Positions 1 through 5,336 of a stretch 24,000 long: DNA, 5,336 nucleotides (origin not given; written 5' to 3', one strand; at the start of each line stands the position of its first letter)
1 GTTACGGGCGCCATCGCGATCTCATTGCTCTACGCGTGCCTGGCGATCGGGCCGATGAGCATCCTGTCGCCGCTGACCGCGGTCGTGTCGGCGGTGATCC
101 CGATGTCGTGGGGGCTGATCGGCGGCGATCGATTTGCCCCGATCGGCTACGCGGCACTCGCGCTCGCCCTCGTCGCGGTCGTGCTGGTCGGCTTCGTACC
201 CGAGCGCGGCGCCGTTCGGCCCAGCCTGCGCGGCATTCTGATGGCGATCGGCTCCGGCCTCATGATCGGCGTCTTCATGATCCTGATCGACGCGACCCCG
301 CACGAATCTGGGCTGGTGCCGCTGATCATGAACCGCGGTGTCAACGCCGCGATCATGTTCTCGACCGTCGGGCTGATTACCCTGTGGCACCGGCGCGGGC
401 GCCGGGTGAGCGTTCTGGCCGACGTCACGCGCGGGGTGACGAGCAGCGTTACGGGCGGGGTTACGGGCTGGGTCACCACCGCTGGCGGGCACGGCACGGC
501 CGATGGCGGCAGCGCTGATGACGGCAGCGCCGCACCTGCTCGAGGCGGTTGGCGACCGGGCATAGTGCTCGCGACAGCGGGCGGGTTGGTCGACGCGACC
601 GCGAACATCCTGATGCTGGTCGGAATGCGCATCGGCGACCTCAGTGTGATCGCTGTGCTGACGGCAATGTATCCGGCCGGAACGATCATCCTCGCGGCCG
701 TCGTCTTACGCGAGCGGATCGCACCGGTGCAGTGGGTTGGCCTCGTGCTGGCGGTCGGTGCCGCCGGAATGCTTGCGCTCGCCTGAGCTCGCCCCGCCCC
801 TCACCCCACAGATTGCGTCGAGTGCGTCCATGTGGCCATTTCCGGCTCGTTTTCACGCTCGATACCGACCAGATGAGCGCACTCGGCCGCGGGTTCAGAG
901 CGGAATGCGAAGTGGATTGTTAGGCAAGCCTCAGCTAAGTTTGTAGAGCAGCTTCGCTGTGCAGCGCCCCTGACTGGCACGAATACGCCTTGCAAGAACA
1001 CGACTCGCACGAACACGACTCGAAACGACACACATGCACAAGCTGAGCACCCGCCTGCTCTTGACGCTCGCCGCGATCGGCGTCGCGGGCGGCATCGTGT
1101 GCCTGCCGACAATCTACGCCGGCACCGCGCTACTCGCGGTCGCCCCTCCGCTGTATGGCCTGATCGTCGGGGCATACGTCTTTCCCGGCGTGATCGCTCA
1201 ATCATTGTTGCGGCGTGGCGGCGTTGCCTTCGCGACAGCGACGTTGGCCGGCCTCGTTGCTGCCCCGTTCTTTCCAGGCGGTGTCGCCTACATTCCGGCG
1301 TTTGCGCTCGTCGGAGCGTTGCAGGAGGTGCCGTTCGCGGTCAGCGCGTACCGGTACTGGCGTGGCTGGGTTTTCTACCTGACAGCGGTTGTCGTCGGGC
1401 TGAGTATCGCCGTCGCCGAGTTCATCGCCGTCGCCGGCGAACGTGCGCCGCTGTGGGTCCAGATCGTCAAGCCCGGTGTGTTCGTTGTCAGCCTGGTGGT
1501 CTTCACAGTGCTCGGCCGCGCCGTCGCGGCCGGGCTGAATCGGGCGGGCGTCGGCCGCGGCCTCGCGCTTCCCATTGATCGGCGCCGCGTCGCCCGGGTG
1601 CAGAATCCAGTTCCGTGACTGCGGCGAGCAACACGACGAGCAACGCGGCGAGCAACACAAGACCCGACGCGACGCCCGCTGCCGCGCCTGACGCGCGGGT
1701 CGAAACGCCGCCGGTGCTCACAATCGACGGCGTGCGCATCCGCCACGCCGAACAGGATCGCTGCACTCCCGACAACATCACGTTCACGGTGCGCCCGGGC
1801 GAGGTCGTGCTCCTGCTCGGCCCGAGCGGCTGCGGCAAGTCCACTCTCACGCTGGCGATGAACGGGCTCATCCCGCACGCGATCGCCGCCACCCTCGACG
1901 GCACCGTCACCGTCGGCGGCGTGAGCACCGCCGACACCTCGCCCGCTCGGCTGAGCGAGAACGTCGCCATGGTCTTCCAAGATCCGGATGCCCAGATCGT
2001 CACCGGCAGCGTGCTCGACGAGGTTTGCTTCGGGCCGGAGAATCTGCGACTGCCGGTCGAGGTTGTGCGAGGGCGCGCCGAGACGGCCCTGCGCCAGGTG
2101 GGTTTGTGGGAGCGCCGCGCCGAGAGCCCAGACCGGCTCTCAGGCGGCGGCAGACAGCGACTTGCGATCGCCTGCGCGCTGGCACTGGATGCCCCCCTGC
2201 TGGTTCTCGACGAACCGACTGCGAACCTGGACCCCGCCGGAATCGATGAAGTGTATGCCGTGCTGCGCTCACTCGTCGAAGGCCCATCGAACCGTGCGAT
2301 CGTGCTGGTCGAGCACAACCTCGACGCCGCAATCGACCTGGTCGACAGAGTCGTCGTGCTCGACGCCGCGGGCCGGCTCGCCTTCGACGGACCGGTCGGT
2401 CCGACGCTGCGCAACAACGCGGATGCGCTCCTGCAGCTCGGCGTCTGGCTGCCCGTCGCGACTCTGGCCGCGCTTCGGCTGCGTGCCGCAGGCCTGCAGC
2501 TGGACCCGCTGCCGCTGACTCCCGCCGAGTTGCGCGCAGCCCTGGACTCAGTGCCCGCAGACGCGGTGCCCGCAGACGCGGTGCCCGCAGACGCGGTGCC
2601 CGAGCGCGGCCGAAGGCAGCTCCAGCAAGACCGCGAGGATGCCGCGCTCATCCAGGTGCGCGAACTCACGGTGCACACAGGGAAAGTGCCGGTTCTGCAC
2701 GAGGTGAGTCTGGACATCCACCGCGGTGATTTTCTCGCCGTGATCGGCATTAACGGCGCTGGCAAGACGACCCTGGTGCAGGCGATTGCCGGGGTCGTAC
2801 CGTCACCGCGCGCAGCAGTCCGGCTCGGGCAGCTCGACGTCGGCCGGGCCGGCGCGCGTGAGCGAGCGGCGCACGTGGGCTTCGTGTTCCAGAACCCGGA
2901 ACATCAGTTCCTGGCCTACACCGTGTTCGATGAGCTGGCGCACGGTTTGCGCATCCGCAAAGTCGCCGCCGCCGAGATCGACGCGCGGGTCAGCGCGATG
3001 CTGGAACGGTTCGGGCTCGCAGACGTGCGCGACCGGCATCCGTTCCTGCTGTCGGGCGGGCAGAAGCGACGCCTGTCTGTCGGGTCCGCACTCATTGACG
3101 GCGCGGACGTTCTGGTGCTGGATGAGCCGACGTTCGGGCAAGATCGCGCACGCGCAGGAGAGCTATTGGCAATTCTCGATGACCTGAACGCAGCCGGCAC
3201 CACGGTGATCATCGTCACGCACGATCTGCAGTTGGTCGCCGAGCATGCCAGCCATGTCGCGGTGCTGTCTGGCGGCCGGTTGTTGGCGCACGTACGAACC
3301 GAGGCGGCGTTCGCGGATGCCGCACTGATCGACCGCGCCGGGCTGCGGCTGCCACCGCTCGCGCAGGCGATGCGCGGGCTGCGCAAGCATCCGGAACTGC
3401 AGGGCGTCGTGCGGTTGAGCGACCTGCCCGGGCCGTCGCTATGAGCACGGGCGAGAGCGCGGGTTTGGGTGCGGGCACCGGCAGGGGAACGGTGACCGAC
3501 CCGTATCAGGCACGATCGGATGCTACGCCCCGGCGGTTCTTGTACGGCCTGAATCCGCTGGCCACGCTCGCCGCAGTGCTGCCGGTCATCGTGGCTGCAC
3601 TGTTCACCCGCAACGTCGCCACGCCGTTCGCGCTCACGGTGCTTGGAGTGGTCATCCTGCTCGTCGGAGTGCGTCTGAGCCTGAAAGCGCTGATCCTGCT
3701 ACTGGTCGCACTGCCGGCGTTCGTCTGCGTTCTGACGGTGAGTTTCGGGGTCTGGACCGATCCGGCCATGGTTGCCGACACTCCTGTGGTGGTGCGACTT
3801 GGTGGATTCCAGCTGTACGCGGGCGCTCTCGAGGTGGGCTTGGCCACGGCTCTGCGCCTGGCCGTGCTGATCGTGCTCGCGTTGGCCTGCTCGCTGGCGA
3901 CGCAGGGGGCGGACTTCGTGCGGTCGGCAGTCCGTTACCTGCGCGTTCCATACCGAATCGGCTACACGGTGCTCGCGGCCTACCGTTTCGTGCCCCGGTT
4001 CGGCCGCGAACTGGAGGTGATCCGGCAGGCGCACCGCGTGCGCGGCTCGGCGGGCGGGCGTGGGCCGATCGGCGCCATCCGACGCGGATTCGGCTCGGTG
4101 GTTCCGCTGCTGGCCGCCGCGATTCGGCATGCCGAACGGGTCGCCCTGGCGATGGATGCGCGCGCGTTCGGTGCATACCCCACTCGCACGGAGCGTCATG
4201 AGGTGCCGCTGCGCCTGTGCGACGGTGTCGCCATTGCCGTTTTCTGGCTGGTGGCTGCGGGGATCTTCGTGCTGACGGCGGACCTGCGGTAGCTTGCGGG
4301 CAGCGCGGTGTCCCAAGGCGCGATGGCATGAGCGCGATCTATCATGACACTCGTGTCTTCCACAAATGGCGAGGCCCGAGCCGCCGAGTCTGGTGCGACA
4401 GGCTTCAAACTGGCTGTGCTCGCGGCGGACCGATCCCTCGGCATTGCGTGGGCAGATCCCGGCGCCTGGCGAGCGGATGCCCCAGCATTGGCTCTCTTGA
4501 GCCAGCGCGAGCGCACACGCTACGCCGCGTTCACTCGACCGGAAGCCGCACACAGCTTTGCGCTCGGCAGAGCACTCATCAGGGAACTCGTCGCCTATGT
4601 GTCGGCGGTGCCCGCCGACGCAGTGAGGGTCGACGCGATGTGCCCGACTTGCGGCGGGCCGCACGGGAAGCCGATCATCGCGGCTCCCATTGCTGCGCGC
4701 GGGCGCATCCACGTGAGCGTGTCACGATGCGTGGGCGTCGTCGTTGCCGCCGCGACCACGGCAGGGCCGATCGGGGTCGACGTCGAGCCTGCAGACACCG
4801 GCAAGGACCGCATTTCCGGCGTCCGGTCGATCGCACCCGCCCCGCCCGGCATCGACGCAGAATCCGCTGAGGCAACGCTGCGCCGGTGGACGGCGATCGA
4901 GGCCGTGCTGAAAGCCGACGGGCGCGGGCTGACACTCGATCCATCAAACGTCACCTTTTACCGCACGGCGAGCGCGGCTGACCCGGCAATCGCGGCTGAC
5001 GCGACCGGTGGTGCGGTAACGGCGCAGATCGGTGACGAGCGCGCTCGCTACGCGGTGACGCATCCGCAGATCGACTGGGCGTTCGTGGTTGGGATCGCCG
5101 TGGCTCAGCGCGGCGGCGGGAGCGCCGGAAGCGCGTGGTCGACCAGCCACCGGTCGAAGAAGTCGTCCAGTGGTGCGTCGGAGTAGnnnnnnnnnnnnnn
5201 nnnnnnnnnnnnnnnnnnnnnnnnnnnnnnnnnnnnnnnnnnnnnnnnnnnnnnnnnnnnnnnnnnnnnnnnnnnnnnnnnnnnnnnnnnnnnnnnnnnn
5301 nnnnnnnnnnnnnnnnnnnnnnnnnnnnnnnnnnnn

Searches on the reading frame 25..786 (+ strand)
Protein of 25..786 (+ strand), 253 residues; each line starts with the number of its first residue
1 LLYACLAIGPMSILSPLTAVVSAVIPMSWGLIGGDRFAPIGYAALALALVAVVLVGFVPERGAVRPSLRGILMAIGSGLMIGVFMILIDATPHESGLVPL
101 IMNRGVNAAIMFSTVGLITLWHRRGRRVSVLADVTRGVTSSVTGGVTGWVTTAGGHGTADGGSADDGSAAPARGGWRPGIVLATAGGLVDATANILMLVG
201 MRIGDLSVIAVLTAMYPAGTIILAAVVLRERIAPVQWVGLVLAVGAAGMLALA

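Call 7: search_protein_families(library=pfam, proteins=[window:25-786:+], max_evalue=0.001)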
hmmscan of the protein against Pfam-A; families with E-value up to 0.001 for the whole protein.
window:25-786:+ (253 aa): 1 family
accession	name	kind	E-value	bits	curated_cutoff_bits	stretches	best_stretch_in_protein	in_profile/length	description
PF00892.27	EamA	-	3.2e-09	37.6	28.2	1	174-250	60-133/135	EamA-like transporter family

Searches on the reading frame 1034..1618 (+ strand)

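Call 6: search_protein_families(library=pfam, proteins=[window:1034-1618:+], max_evalue=0.001)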
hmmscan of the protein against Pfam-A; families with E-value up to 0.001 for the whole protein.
window:1034-1618:+ (194 aa): 1 family
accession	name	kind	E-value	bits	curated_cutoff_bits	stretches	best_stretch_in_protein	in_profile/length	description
PF09819.14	ABC_cobalt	-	1.6e-11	44.8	25.2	1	10-122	4-119/121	ABC-type cobalt transport system, permease component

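Call 52: search_protein_families(library=ncbifam, proteins=[window:1034-1618:+], max_evalue=0.001)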
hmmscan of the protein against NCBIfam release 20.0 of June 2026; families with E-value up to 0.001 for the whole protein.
window:1034-1618:+ (194 aa): 0 families

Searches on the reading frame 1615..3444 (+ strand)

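Call 6: search_protein_families(library=pfam, proteins=[window:1615-3444:+], max_evalue=0.001)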
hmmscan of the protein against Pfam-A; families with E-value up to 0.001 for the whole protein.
window:1615-3444:+ (609 aa): 16 families
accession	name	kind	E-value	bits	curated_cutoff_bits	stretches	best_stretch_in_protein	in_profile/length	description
PF00005.33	ABC_tran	-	4e-55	186.6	25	2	53-203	2-137/137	ABC transporter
PF13304.12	AAA_21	-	3.5e-14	54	27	0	374-392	2-20/304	AAA domain, putative AbiEii toxin, Type IV TA system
PF02463.25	SMC_N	-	1.7e-11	44.4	40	1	364-550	18-211/220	RecF/RecN/SMC N terminal domain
PF13555.12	AAA_29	-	1.9e-08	34.4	27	0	363-395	14-46/61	P-loop containing region of AAA domain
PF20703.3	nSTAND1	-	4.5e-07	30.3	27.1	0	59-111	30-81/379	Novel STAND NTPase 1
PF13481.12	AAA_25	-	4.1e-06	27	27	0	51-81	22-52/195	AAA domain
PF00004.35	AAA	-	6.4e-06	27.1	21.2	0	376-441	3-66/131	ATPase family associated with various cellular activities (AAA)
PF03193.22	RsgA_GTPase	-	1.3e-05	25.5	30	0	60-84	105-128/174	RsgA GTPase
PF00448.28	SRP54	-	2.7e-05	24.3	22.7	0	374-418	4-48/196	SRP54-type protein, GTPase domain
PF13476.12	AAA_23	-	5e-05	24.5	27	0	375-392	23-40/201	AAA domain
PF13401.12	AAA_22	-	7.7e-05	23.5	27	0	371-451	5-64/130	AAA domain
PF01078.27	Mg_chelatase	-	8.1e-05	22.5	20.3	0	64-105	24-65/207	Magnesium chelatase, subunit ChlI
PF13191.12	AAA_16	-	0.00023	22.2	32.6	0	60-89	23-51/167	AAA ATPase domain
PF05729.18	NACHT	-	0.00037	20.8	26.7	0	374-392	3-21/167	NACHT domain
PF13671.12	AAA_33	-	0.00039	21.2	27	0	375-406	3-30/143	AAA domain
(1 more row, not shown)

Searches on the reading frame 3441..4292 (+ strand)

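Call 6: search_protein_families(library=pfam, proteins=[window:3441-4292:+], max_evalue=0.001)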
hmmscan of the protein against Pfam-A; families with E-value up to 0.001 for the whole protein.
window:3441-4292:+ (283 aa): 1 family
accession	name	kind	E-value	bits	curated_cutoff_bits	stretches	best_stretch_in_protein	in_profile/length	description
PF02361.21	CbiQ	-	6.9e-24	85.1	25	1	32-245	3-210/216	Cobalt transport protein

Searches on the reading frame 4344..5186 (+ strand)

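Call 6: search_protein_families(library=pfam, proteins=[window:4344-5186:+], max_evalue=0.001)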
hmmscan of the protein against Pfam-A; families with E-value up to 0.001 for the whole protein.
window:4344-5186:+ (280 aa): 1 family
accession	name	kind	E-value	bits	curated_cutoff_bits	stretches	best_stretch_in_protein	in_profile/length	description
PF01648.25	ACPS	-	2.3e-06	28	25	1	142-212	1-83/111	4'-phosphopantetheinyl transferase superfamily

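Call 52: search_protein_families(library=ncbifam, proteins=[window:4344-5186:+], max_evalue=0.001)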
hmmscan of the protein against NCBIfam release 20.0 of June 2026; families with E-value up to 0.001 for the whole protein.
window:4344-5186:+ (280 aa): 1 family
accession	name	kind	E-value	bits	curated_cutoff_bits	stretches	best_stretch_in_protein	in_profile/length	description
NF042922.1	4PPT_HetI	equivalog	3.4e-08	33.1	370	1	50-197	38-184/235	4'-phosphopantetheinyl transferase HetI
